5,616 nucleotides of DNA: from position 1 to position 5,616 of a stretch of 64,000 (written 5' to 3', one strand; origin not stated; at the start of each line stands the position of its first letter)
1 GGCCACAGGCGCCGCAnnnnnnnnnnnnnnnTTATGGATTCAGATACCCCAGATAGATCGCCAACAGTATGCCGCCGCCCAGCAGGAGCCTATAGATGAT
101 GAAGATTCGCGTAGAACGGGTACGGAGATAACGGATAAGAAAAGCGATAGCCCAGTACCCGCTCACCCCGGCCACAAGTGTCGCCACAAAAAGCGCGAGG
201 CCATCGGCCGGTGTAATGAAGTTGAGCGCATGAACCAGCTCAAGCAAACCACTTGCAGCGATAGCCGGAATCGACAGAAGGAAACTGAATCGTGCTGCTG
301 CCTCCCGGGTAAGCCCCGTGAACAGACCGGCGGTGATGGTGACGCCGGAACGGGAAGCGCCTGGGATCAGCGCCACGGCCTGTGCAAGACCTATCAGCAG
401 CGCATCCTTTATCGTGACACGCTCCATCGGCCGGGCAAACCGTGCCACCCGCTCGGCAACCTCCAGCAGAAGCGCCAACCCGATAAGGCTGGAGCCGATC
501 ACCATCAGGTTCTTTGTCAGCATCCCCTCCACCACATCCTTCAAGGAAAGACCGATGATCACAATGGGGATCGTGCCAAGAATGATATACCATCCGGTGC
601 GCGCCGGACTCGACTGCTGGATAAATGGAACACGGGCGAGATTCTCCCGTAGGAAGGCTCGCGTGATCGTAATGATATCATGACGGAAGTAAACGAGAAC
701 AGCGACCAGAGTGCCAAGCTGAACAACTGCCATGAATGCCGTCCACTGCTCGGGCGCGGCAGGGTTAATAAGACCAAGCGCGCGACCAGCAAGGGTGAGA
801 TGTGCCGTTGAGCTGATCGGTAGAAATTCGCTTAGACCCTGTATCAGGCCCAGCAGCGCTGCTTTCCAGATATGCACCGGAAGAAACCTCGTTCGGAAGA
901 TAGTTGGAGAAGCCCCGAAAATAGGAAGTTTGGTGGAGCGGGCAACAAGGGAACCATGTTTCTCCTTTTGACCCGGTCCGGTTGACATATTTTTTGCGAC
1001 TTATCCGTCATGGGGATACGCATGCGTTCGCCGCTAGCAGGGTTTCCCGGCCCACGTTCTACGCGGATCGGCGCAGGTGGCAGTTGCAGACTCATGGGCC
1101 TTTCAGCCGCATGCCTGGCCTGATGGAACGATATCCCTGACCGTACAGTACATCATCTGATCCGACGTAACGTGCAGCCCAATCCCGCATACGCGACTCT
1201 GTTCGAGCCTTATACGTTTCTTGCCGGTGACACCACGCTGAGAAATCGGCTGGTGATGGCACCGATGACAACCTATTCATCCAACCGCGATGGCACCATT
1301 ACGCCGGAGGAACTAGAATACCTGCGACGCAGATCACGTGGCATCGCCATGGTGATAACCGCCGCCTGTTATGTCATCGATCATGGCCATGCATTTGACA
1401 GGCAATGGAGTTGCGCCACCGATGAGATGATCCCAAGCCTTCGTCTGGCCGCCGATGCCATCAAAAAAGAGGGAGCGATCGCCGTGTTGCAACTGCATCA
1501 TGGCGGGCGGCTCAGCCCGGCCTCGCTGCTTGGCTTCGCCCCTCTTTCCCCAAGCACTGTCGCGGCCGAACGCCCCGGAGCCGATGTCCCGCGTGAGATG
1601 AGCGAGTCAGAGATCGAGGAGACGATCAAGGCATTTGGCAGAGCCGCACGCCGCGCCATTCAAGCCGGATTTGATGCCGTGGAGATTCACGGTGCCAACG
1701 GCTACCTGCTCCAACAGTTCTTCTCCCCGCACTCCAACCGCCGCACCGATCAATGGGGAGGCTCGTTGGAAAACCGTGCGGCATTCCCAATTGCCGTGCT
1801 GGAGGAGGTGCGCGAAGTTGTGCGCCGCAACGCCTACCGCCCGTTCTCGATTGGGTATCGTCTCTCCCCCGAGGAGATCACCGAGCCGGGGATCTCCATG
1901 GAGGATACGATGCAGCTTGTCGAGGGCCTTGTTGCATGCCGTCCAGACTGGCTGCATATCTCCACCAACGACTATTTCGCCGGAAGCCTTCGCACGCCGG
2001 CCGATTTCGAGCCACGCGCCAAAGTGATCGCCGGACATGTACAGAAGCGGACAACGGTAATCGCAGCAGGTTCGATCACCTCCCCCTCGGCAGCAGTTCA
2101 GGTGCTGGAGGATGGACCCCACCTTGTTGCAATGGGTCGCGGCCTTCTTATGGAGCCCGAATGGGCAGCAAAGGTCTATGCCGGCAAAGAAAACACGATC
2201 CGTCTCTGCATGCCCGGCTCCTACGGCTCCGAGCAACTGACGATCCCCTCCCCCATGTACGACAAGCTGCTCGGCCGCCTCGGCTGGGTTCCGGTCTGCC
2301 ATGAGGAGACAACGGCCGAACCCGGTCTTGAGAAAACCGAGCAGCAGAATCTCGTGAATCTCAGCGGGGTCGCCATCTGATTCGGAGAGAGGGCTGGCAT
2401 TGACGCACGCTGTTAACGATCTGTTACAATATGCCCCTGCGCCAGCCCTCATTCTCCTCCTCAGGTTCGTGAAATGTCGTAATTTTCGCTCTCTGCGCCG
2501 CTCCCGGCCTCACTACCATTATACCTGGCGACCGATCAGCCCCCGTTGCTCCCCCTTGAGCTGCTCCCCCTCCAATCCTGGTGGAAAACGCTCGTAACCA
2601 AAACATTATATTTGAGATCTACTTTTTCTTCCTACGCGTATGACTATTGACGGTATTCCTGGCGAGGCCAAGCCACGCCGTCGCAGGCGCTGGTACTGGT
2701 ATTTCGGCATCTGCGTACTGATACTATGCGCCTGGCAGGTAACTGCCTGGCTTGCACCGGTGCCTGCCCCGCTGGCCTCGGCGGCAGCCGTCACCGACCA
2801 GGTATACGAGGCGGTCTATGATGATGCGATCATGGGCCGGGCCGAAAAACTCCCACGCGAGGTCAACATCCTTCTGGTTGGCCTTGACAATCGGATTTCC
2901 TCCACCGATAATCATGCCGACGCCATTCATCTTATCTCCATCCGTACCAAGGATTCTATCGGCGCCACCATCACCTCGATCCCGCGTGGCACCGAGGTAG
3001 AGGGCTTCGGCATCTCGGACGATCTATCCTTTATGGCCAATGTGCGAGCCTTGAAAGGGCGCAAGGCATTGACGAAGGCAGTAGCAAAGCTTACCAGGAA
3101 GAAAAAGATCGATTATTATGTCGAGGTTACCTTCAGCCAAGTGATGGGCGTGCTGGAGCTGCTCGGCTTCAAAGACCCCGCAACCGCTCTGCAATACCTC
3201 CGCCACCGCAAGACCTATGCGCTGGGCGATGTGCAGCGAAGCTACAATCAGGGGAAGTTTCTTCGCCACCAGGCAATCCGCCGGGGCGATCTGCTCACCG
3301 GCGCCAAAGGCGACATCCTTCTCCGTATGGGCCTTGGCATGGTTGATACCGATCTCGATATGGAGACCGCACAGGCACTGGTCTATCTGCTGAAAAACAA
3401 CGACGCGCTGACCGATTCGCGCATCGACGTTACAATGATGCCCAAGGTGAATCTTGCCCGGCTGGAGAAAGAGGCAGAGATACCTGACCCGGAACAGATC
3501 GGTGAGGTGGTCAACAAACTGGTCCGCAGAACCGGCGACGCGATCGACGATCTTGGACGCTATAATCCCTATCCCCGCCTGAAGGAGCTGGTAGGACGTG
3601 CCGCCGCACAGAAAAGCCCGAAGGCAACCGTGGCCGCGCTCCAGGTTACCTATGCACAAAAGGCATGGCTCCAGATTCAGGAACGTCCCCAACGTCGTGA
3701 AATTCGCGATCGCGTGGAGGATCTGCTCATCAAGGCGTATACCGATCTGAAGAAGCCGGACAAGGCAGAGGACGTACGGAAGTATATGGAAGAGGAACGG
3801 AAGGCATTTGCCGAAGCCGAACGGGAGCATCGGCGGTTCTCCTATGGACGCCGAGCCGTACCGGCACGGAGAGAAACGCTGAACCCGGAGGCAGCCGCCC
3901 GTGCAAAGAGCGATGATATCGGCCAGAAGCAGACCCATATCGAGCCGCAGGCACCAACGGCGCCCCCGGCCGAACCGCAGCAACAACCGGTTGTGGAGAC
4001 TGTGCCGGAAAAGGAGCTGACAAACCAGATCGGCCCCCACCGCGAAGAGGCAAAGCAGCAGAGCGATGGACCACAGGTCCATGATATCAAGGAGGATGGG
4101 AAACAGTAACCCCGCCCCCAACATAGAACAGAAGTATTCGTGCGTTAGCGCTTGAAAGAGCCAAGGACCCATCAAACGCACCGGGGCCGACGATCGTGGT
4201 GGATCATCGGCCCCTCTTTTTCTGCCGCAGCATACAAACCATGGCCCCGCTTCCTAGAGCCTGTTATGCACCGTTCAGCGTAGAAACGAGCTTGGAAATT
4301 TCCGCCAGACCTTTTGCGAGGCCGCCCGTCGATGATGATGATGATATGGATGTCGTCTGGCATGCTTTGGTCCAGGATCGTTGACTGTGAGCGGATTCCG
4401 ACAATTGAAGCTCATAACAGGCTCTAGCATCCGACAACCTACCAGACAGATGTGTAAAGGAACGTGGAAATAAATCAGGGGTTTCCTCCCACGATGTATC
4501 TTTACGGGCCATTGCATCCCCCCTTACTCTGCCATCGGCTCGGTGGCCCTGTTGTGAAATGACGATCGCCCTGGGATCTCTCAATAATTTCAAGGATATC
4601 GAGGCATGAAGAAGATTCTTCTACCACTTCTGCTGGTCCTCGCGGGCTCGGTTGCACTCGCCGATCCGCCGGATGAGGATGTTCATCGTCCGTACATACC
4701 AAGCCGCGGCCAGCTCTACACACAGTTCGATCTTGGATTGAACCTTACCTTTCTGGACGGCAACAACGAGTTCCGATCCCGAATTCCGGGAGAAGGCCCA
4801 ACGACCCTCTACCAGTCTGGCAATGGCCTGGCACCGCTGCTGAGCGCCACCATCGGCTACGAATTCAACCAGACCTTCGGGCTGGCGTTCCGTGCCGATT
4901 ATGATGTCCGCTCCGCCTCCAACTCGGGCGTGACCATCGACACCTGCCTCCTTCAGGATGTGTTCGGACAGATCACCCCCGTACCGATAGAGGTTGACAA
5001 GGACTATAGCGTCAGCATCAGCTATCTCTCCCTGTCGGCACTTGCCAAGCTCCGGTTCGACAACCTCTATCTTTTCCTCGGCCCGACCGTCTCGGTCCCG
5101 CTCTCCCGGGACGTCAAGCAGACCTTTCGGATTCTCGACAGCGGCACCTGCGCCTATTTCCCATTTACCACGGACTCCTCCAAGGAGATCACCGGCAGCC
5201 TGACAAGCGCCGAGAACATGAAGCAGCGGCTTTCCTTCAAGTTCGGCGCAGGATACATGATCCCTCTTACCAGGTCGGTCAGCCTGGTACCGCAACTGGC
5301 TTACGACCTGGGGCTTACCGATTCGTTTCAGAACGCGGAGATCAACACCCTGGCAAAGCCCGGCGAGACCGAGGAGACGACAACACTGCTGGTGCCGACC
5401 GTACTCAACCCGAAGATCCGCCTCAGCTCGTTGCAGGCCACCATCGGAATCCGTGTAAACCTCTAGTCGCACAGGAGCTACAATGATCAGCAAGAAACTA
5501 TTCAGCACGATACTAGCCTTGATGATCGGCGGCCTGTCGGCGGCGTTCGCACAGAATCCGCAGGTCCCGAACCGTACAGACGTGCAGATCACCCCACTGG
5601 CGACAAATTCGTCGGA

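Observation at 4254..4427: Perfect 15-bp inverted repeats about 145 bp apart in a 500-bp intergenic region: MITE-like element or closing stem of a ~175-nt structured RNA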

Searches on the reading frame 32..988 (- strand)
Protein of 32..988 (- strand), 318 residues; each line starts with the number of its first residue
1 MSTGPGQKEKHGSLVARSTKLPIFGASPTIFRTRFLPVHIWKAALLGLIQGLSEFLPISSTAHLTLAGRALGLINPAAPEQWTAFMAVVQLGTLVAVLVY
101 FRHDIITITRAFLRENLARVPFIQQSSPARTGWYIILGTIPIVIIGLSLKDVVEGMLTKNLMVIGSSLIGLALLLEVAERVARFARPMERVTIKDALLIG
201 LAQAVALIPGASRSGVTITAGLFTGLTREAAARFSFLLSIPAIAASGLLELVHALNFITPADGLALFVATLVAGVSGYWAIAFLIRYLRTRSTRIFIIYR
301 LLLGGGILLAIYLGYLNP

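Call 11: search_protein_families(library=pfam, proteins=[window:32-988:-], max_evalue=0.01)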
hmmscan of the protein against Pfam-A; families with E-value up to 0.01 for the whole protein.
window:32-988:- (318 aa): 1 family
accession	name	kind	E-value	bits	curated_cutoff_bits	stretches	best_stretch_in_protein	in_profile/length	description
PF02673.24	BacA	-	4.5e-77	259.7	33.4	1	43-304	1-255/257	Bacitracin resistance protein BacA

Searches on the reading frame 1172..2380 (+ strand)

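Call 11: search_protein_families(library=pfam, proteins=[window:1172-2380:+], max_evalue=0.01)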
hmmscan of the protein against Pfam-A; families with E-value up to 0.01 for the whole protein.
window:1172-2380:+ (402 aa): 1 family
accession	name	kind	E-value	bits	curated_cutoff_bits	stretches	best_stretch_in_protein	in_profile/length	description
PF00724.26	Oxidored_FMN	-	2.5e-83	280.6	27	1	10-339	2-339/342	NADH:flavin oxidoreductase / NADH oxidase family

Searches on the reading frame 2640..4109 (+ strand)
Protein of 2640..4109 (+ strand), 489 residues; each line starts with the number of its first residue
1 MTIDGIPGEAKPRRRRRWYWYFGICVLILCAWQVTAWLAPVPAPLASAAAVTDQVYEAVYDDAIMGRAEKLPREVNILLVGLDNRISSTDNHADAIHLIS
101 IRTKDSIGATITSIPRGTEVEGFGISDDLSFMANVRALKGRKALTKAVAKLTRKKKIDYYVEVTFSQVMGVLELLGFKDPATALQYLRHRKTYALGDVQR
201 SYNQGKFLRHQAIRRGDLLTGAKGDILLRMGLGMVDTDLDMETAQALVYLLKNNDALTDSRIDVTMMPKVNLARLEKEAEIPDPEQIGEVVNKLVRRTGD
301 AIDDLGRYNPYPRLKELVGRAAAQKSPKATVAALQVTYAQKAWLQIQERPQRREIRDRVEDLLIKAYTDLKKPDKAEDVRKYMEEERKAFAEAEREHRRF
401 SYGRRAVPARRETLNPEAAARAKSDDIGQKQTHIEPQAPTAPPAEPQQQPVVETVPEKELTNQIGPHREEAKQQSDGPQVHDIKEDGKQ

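Call 11: search_protein_families(library=pfam, proteins=[window:2640-4109:+], max_evalue=0.01)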
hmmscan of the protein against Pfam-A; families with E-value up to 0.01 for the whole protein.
window:2640-4109:+ (489 aa): 1 family
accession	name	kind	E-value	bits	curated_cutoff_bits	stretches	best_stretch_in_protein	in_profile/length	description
PF03816.19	LytR_cpsA_psr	-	7.3e-10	39.6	24.6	1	93-176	2-84/150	LytR_cpsA_psr family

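Call 14: find_encoding_contigs(protein=window:2640-4109:+, flank=3000, max_places=10)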
Protein window:2640-4109:+ (489 aa): 6 contigs read that carry it; 2 places shown.
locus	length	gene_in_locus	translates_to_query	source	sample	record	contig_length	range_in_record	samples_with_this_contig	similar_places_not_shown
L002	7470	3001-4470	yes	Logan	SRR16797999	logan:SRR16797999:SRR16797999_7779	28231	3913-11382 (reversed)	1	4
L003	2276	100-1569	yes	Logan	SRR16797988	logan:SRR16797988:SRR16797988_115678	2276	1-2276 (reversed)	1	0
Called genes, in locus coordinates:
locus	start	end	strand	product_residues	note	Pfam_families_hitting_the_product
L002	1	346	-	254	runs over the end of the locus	PF00160:Pro_isomerase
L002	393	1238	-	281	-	PF02673:BacA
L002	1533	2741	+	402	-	PF00724:Oxidored_FMN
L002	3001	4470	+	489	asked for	PF03816:LytR_cpsA_psr (weak)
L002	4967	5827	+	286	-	PF13568:OMP_b-brl_2 (faint)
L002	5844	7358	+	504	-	PF07676:PD40, PF00691:OmpA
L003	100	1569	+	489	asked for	PF03816:LytR_cpsA_psr (weak)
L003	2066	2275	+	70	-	?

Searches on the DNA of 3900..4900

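Call 5: search_rna_families(source=window, start=3900, end=4900, threshold=evalue, max_evalue=10)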
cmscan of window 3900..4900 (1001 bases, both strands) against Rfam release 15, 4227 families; matches with E-value up to 10: 6.
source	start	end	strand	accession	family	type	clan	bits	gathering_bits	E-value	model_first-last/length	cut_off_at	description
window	4331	4357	+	RF00323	snoR79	Gene; snRNA; snoRNA; CD-box;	-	16.7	80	3.1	1-65/65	no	Small nucleolar RNA R79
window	4331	4389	+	RF01137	sR21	Gene; snRNA; snoRNA; CD-box;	-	16.7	45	4.1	1-67/67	no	Small nucleolar RNA sR21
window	4177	4275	-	RF00415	SNORA30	Gene; snRNA; snoRNA; HACA-box;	-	15.8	90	3.6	1-129/129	no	Small nucleolar RNA SNORA30/SNORA37 family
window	4668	4710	+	RF01662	ceN89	Gene; snRNA; snoRNA; CD-box;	-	14.5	48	9.6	1-78/78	no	Caenorhabditis snoRNA ceN89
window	4330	4358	+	RF01526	ceN106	Gene; snRNA; snoRNA; CD-box;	-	14.4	60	9.7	1-77/77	no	C. elegans snoRNA ceN106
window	3906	3957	+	RF01281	snoR35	Gene; snRNA; snoRNA; CD-box;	CL00053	13.5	40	5.6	1-81/81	no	Small nucleolar RNA snoR35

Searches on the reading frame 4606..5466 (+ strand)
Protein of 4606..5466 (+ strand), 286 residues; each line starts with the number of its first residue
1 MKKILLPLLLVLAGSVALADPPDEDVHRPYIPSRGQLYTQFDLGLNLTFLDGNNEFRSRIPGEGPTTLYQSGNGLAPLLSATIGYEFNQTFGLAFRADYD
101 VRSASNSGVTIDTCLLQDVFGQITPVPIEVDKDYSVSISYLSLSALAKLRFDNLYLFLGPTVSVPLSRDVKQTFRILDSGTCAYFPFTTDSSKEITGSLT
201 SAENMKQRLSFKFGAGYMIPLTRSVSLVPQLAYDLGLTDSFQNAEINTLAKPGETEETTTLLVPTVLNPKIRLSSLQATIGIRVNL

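Call 11: search_protein_families(library=pfam, proteins=[window:4606-5466:+], max_evalue=0.01)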
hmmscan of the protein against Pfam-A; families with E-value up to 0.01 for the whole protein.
window:4606-5466:+ (286 aa): 2 families
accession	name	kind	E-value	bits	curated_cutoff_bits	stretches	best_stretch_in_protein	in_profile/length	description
PF13568.12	OMP_b-brl_2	-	1.2e-05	25.9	27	1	81-242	44-175/175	Outer membrane protein beta-barrel domain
PF13505.12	OMP_b-brl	-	0.00073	20.2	28.7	1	38-227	19-146/175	Outer membrane protein beta-barrel domain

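Call 13: find_encoding_contigs(protein=window:4606-5466:+, flank=3000, max_places=10)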
Protein window:4606-5466:+ (286 aa): 5 contigs read that carry it; 1 place shown.
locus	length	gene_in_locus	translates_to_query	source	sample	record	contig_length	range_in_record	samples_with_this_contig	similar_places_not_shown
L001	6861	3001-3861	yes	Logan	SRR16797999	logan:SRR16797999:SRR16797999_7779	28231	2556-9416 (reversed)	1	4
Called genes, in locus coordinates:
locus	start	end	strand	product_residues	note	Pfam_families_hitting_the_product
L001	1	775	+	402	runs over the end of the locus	PF00724:Oxidored_FMN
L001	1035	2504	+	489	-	PF03816:LytR_cpsA_psr (weak)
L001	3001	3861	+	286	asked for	PF13568:OMP_b-brl_2 (faint)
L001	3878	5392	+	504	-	PF07676:PD40, PF00691:OmpA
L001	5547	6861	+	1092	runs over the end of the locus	PF07719:TPR_2 (faint), PF12895:ANAPC3 (faint), PF13525:YfiO, PF13432:TPR_16, PF13525:YfiO, PF09976:TPR_21 (weak), PF13525:YfiO, PF13174:TPR_6 (weak), +13 more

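Call 40: find_homologous_proteins(query=window:4606-5466:+, max_evalue=1e-20)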
Query window:4606-5466:+ (286 aa): 21 proteins with E <= 1e-20 among 5127 candidates.
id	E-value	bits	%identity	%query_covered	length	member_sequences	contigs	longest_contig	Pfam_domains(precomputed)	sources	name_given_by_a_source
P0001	1.4e-182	623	100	100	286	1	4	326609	PF13568.13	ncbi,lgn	-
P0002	7.4e-120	417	66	100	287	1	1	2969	PF13568.13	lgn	-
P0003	2.7e-119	416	67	100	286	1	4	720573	PF13568.13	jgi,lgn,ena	-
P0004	4.8e-113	395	63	100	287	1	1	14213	PF13568.13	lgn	-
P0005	1.0e-110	387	62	100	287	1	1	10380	PF13568.13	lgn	-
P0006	8.4e-85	302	52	93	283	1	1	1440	PF13505.13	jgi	jgi:hypothetical protein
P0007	9.2e-82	293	53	100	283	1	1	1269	PF13505.13,PF13568.13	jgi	jgi:hypothetical protein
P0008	2.7e-79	284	52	100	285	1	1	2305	PF13568.13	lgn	-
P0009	6.3e-79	283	50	100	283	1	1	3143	PF13505.13,PF13568.13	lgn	-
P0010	9.6e-72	260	50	100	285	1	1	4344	PF13505.13,PF13568.13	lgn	-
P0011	4.6e-71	257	46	92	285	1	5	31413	PF13505.13,PF13568.13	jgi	-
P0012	2.3e-70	255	51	79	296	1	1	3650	PF13505.13,PF13568.13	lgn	-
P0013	1.2e-69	253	47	94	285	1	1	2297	PF13505.13,PF13568.13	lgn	-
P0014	5.1e-69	251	47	100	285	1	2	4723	PF13505.13,PF13568.13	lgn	-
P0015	6.1e-68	247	47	94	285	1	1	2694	PF13505.13,PF13568.13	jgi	-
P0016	1.8e-66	242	45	93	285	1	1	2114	PF13505.13,PF13568.13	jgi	jgi:Outer membrane protein beta-barrel domain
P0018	1.6e-61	226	41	100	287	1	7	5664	PF13505.13,PF13568.13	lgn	-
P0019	9.2e-60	220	41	100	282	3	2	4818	PF13568.13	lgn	-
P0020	8.0e-56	207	39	100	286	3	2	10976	PF13505.13,PF13568.13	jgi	jgi:hypothetical protein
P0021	1.0e-48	184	35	100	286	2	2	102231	PF13568.13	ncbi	-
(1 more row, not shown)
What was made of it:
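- Checked: The Pfam scores for that ORF are just under the curated cut-off in call 11, but PF13568 is precomputed for it and its homologues in call 40.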

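Call 41: find_encoding_contigs(protein=P0003, flank=3000, max_places=3)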
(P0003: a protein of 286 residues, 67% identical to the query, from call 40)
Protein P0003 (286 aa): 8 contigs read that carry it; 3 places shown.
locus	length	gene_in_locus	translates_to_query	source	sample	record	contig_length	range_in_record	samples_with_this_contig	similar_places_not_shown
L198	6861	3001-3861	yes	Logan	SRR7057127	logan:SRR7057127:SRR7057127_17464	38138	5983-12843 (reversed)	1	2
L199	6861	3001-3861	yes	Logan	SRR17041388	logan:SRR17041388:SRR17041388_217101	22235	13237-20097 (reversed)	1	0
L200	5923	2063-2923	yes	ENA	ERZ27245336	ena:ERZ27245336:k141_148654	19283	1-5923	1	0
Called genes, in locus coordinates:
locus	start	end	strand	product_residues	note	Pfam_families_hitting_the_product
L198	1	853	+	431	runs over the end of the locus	PF00724:Oxidored_FMN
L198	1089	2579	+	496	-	PF03816:LytR_cpsA_psr (faint)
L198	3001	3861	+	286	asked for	PF13568:OMP_b-brl_2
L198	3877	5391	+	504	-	PF07676:PD40, PF00691:OmpA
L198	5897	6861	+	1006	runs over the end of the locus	PF09976:TPR_21 (faint), PF13512:TPR_18 (faint), PF07719:TPR_2 (faint), PF13432:TPR_16, PF13525:YfiO, PF13174:TPR_6 (weak), PF13424:TPR_12, PF13432:TPR_16 (weak), +13 more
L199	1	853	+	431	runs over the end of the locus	PF00724:Oxidored_FMN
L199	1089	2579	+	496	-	PF03816:LytR_cpsA_psr (faint)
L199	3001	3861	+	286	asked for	PF13568:OMP_b-brl_2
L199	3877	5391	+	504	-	PF07676:PD40, PF00691:OmpA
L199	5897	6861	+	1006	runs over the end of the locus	PF09976:TPR_21 (faint), PF13512:TPR_18 (faint), PF07719:TPR_2 (faint), PF13432:TPR_16, PF13525:YfiO, PF13174:TPR_6 (weak), PF13424:TPR_12, PF13432:TPR_16 (weak), +13 more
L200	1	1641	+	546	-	?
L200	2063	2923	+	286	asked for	PF13568:OMP_b-brl_2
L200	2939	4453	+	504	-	PF07676:PD40, PF00691:OmpA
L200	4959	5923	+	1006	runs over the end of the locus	PF09976:TPR_21 (faint), PF13512:TPR_18 (faint), PF07719:TPR_2 (faint), PF13432:TPR_16, PF13525:YfiO, PF13174:TPR_6 (weak), PF13424:TPR_12, PF13432:TPR_16 (weak), +13 more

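Call 42: find_encoding_contigs(protein=P0004, flank=3000, max_places=2)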
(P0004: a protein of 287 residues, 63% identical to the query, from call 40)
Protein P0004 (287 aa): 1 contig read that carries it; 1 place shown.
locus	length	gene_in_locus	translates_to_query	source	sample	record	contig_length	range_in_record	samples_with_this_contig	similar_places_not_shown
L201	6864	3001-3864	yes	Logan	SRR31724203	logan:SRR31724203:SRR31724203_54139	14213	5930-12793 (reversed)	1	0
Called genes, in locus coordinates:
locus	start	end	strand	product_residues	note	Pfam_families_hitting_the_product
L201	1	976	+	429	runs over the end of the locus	PF00724:Oxidored_FMN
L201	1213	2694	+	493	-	PF03816:LytR_cpsA_psr (weak)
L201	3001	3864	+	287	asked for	PF13568:OMP_b-brl_2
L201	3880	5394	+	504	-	PF07676:PD40, PF00691:OmpA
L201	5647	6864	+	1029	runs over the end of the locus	PF07719:TPR_2 (faint), PF13525:YfiO (weak), PF13432:TPR_16 (weak), PF13432:TPR_16, PF14559:TPR_19 (weak), PF13525:YfiO, PF13432:TPR_16, PF13174:TPR_6 (weak), +18 more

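Call 43: find_encoding_contigs(protein=P0005, flank=3000, max_places=2)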
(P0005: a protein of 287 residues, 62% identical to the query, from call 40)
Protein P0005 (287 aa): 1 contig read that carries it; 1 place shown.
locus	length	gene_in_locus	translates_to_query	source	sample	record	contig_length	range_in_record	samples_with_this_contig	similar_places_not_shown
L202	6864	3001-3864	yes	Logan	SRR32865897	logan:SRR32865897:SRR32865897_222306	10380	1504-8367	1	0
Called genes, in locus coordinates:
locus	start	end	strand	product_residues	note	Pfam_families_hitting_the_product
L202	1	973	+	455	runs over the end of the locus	PF00724:Oxidored_FMN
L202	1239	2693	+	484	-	PF03816:LytR_cpsA_psr (weak)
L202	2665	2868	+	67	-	-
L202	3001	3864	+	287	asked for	PF13568:OMP_b-brl_2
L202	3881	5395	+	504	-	PF07676:PD40, PF00691:OmpA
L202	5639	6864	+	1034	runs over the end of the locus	PF07719:TPR_2 (faint), PF13432:TPR_16, PF14559:TPR_19 (weak), PF13424:TPR_12 (weak), PF13432:TPR_16 (weak), PF13525:YfiO, PF13432:TPR_16 (weak), PF13174:TPR_6 (weak), +17 more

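Call 44: find_encoding_contigs(protein=P0002, flank=3000, max_places=2)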
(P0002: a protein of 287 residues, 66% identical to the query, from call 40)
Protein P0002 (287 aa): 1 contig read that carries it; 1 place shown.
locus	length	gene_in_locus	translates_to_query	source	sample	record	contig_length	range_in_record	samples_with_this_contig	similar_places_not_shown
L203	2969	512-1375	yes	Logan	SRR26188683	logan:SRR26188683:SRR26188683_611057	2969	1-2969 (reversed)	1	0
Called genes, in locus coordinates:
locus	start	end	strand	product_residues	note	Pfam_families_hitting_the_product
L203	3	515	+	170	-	?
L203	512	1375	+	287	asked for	PF13568:OMP_b-brl_2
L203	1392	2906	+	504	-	PF07676:PD40, PF00691:OmpA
